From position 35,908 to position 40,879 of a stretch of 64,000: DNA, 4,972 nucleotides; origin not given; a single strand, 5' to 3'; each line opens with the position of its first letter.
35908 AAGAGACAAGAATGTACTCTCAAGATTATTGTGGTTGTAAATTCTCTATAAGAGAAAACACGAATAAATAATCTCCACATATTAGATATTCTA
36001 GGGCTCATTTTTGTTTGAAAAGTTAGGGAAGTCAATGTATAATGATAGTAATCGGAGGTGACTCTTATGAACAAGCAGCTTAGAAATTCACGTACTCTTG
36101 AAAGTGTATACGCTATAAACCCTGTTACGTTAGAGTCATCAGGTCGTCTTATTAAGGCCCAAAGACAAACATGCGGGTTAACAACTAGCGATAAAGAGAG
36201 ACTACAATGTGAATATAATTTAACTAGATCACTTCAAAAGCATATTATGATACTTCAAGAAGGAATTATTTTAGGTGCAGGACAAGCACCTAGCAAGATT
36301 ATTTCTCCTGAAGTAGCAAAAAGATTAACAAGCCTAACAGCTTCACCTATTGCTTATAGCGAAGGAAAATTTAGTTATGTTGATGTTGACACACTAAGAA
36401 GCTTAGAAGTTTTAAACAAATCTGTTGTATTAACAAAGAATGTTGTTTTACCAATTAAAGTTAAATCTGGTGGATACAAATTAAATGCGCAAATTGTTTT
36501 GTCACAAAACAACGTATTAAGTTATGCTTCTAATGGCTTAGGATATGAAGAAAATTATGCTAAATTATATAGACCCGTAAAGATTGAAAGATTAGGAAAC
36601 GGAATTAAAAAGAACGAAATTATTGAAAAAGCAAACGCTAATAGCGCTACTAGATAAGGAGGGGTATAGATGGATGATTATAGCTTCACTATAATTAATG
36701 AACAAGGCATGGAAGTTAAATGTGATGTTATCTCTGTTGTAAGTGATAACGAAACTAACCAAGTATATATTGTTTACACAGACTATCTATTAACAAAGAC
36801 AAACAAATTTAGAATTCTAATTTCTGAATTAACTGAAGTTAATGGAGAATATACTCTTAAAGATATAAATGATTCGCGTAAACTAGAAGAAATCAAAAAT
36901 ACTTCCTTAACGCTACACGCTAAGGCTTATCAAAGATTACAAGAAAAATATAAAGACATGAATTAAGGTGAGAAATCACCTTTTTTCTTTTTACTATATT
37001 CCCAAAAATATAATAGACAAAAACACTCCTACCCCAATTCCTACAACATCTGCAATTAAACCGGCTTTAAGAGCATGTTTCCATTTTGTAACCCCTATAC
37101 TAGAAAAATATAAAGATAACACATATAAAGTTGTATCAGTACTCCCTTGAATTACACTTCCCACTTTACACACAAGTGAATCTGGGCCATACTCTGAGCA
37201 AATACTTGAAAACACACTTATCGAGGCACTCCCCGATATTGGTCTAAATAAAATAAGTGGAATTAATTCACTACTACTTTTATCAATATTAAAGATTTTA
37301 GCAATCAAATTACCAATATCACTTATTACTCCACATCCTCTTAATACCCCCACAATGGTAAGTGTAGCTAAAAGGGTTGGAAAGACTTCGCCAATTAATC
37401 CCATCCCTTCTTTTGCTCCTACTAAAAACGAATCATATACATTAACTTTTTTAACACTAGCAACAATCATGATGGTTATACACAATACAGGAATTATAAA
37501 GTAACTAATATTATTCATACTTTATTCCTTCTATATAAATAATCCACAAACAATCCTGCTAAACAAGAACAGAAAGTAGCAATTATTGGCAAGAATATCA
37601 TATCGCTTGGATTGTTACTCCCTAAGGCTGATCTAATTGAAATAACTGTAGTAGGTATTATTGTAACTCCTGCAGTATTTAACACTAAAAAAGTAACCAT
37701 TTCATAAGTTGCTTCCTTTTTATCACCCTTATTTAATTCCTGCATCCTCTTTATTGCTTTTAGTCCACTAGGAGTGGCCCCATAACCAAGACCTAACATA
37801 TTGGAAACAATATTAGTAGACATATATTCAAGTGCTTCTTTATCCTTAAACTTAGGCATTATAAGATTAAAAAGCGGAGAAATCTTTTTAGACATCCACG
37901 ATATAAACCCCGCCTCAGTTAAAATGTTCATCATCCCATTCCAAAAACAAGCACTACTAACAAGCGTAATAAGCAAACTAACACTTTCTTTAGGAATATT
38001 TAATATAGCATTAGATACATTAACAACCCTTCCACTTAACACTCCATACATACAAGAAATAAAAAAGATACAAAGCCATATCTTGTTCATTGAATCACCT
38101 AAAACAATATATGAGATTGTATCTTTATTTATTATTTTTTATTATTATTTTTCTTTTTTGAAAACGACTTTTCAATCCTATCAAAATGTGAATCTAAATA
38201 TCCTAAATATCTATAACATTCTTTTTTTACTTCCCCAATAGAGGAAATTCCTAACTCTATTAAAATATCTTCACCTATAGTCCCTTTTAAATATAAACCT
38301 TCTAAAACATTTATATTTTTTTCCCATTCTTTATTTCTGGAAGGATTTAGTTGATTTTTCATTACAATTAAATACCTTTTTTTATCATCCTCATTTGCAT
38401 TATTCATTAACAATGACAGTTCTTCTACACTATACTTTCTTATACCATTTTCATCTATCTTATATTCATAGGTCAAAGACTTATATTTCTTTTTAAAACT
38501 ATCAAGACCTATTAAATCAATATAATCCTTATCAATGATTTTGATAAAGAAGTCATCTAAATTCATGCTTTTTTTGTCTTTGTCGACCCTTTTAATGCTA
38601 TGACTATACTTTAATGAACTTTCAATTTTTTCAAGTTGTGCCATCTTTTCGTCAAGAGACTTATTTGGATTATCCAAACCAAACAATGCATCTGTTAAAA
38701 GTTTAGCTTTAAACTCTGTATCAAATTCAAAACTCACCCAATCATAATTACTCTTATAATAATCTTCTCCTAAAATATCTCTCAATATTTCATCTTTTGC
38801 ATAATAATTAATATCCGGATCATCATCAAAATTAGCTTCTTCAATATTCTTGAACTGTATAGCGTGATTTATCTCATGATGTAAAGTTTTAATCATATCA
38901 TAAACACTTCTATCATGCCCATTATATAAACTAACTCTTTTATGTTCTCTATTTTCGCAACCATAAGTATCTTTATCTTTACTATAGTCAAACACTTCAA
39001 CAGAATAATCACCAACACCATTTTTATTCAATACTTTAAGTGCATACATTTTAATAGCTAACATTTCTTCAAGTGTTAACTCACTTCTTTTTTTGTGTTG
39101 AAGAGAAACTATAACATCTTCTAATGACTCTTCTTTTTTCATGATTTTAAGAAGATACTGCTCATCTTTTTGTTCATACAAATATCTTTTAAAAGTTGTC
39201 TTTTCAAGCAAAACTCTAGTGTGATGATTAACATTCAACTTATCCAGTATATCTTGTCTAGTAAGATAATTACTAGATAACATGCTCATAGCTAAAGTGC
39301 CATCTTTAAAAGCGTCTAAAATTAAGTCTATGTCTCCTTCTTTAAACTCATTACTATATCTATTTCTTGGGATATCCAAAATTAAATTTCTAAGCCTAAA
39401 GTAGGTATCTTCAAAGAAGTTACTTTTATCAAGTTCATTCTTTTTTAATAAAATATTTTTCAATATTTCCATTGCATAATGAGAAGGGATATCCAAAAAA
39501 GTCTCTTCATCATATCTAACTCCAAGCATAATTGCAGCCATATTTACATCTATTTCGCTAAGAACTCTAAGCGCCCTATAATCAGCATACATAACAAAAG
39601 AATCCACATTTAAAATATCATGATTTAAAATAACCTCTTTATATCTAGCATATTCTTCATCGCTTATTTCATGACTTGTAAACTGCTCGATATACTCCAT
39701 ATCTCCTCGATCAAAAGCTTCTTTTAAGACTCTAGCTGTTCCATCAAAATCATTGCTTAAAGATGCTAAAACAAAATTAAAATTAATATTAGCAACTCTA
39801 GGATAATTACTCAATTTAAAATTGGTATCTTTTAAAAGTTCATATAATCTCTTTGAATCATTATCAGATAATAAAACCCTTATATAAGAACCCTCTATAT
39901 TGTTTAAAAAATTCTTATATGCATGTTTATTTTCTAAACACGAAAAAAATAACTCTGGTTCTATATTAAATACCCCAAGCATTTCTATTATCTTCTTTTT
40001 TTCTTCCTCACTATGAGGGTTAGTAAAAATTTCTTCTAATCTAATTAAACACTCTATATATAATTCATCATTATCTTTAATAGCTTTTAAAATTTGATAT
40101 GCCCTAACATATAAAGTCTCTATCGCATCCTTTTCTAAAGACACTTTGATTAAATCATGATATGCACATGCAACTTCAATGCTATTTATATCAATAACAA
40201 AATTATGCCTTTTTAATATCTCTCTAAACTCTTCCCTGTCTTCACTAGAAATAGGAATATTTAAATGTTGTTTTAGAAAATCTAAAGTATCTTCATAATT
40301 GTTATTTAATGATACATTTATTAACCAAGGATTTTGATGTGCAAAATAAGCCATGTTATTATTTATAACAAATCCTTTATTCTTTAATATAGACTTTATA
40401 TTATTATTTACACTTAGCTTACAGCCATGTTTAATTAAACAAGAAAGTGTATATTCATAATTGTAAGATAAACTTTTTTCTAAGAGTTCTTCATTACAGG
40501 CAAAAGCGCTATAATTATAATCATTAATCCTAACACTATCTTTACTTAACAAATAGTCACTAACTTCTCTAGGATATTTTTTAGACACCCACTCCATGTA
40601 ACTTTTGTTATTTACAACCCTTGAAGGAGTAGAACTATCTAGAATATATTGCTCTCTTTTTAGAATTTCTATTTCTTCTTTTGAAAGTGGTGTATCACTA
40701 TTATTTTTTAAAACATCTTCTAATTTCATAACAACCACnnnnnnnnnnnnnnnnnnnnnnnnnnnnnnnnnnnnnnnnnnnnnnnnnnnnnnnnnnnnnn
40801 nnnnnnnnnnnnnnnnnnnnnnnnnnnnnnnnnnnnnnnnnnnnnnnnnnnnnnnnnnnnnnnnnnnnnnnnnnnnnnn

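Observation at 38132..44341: Two translationally coupled giant paralogues (1200 aa and 865 aa) built from ~60-aa degenerate repeats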

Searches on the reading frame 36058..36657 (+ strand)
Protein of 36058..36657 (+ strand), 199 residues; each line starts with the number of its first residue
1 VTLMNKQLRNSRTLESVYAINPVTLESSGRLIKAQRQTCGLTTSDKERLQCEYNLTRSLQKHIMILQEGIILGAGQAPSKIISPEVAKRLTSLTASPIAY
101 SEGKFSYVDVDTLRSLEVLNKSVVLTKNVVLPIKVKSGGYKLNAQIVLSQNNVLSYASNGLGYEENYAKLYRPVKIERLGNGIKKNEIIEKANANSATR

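Call 19: search_protein_families(library=pfam, proteins=[window:36058-36657:+], max_evalue=1)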
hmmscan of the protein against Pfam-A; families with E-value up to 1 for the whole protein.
window:36058-36657:+ (199 aa): 1 family
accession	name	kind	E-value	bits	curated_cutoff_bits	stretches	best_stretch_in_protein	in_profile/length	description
PF07337.16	CagY_M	-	0.083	13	21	1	45-63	12-30/32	DC-EC Repeat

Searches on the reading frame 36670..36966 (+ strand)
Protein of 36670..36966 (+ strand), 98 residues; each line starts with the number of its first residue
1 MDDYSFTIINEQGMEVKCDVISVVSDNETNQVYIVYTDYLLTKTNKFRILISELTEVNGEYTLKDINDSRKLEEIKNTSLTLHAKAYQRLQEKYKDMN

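Call 19: search_protein_families(library=pfam, proteins=[window:36670-36966:+], max_evalue=1)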
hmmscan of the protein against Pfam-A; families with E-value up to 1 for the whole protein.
window:36670-36966:+ (98 aa): 1 family
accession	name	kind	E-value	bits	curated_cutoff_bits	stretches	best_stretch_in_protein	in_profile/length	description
PF06949.16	DUF1292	-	0.0027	19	24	1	11-77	1-68/75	Protein of unknown function (DUF1292)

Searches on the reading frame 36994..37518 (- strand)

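Call 19: search_protein_families(library=pfam, proteins=[window:36994-37518:-], max_evalue=1)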
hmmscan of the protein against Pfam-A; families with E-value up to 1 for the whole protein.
window:36994-37518:- (174 aa): 2 families
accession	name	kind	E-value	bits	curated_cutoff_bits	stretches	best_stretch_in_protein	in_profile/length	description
PF07670.19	Gate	-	7.9e-05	23.5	29.6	1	45-142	4-102/104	Nucleoside recognition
PF04418.17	DUF543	-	0.043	14.2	24.1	1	144-171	20-47/75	Domain of unknown function (DUF543)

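Call 56: search_protein_families(library=ncbifam, proteins=[window:36994-37518:-], max_evalue=0.00001)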
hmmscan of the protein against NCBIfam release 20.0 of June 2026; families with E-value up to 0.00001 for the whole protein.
window:36994-37518:- (174 aa): 0 families

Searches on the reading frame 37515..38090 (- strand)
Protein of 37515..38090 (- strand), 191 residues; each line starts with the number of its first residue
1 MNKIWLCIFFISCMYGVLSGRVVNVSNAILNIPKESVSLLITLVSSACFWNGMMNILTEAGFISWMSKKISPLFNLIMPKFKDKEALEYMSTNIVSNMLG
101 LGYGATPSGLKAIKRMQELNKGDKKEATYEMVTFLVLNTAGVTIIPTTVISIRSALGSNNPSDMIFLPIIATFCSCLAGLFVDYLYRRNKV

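Call 19: search_protein_families(library=pfam, proteins=[window:37515-38090:-], max_evalue=1)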
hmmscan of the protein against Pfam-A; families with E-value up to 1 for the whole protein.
window:37515-38090:- (191 aa): 3 families
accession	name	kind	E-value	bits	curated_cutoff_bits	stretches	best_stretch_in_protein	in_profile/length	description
PF07670.19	Gate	-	1.4e-07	32.3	29.6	1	41-153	2-101/104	Nucleoside recognition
PF19942.4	DUF6404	-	0.16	12.8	27.6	0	116-152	11-47/115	Family of unknown function (DUF6404)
PF10066.14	DUF2304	-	0.16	12.7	25.5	1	131-176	33-78/106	Uncharacterized conserved protein (DUF2304)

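Call 56: search_protein_families(library=ncbifam, proteins=[window:37515-38090:-], max_evalue=0.00001)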
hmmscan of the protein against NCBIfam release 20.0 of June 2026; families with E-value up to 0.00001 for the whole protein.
window:37515-38090:- (191 aa): 0 families

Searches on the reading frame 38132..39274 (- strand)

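Call 19: search_protein_families(library=pfam, proteins=[window:38132-39274:-], max_evalue=1)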
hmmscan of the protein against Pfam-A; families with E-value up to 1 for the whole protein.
window:38132-39274:- (380 aa): 1 family
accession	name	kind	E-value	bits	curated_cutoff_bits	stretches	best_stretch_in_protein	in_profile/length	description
PF20573.4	DUF6782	-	0.00057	19.7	27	1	95-153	59-116/241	Putative metallopeptidase family (DUF6782)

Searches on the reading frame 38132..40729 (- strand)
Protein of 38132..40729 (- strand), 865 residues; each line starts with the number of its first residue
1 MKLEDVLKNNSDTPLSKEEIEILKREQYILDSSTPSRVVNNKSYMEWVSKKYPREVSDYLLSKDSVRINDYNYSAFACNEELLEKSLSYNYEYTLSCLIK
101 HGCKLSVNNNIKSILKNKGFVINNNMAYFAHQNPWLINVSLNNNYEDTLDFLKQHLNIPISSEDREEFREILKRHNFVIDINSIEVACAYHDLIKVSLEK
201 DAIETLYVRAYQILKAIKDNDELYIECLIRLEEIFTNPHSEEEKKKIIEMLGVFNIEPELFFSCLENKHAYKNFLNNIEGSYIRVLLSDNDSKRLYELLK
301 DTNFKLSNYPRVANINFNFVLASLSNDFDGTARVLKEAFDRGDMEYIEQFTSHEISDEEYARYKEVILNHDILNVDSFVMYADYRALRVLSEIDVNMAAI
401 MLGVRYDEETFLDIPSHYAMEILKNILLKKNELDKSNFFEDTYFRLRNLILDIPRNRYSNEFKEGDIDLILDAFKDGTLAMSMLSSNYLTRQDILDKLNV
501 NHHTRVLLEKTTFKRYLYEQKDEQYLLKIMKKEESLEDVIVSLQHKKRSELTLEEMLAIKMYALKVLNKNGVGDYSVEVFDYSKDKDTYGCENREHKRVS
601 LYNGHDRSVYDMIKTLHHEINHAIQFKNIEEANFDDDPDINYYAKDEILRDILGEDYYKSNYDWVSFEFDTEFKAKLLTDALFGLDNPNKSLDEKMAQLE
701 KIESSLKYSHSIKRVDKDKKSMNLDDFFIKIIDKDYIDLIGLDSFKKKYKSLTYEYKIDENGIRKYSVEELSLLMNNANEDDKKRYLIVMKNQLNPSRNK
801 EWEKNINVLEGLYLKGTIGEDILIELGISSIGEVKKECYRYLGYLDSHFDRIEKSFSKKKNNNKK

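Call 3: search_protein_families(library=pfam, proteins=[window:38132-40729:-], max_evalue=1)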
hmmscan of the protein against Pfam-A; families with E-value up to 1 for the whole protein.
window:38132-40729:- (865 aa): 1 family
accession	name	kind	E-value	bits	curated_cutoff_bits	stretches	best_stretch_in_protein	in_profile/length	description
PF20573.4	DUF6782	-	0.0019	17.9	27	1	581-638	60-116/241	Putative metallopeptidase family (DUF6782)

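Call 4: search_protein_families(library=ncbifam, proteins=[window:38132-40729:-], max_evalue=1)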
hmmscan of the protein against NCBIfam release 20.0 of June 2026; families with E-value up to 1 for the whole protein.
window:38132-40729:- (865 aa): 0 families

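Call 43: search_protein_families(library=padloc, proteins=[window:38132-40729:-], max_evalue=1)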
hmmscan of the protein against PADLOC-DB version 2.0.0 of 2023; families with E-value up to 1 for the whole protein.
window:38132-40729:- (865 aa): 0 families

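Call 44: search_protein_families(library=phrogs, proteins=[window:38132-40729:-], max_evalue=1)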
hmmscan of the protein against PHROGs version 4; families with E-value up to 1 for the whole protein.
window:38132-40729:- (865 aa): 3 families
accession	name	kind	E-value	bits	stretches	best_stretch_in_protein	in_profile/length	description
phrog_6445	-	unknown function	0.0003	21.8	1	556-626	7-77/180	-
phrog_1006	-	unknown function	0.03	15.1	1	559-625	15-80/155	-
phrog_36671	-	unknown function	0.13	13.6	0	158-214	22-80/92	-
